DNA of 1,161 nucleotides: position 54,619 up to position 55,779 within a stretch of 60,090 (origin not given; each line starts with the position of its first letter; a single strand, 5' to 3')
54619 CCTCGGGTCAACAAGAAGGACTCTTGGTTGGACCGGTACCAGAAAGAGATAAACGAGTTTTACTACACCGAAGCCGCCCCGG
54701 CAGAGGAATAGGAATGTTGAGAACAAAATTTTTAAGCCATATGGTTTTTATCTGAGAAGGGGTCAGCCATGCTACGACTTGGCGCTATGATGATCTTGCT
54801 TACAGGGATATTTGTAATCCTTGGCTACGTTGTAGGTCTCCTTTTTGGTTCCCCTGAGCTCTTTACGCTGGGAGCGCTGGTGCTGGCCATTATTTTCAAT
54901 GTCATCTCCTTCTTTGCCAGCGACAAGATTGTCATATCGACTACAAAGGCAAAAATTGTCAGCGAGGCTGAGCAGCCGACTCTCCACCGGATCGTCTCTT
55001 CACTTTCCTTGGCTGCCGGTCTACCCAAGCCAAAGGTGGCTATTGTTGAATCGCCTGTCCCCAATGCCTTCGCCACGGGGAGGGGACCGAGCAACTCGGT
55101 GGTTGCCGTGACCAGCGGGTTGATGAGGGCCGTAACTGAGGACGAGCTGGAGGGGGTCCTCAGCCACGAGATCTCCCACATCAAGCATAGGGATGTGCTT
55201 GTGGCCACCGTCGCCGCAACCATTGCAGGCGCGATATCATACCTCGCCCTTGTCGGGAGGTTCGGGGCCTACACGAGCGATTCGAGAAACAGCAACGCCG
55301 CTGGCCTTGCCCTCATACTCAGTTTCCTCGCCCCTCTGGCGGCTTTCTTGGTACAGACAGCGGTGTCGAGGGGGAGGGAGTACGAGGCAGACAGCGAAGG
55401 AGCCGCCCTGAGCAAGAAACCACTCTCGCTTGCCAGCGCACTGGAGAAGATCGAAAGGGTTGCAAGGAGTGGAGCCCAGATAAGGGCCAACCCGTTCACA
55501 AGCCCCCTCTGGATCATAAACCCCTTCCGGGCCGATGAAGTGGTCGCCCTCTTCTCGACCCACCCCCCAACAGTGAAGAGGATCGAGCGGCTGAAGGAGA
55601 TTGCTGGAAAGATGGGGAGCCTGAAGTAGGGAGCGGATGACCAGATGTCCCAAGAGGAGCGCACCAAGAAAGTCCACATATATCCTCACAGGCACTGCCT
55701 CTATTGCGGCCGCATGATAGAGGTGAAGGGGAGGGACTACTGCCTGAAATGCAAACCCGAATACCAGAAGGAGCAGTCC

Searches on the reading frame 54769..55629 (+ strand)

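Call 89: search_protein_families(library=pfam, proteins=[window:54769-55629:+], max_evalue=0.001)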
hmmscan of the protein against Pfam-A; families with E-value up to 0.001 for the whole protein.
window:54769-55629:+ (286 aa): 1 family
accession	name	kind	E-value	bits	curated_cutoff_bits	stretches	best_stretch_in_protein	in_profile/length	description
PF01435.24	Peptidase_M48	-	4.4e-40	137.9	20.3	1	67-278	2-185/186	Peptidase family M48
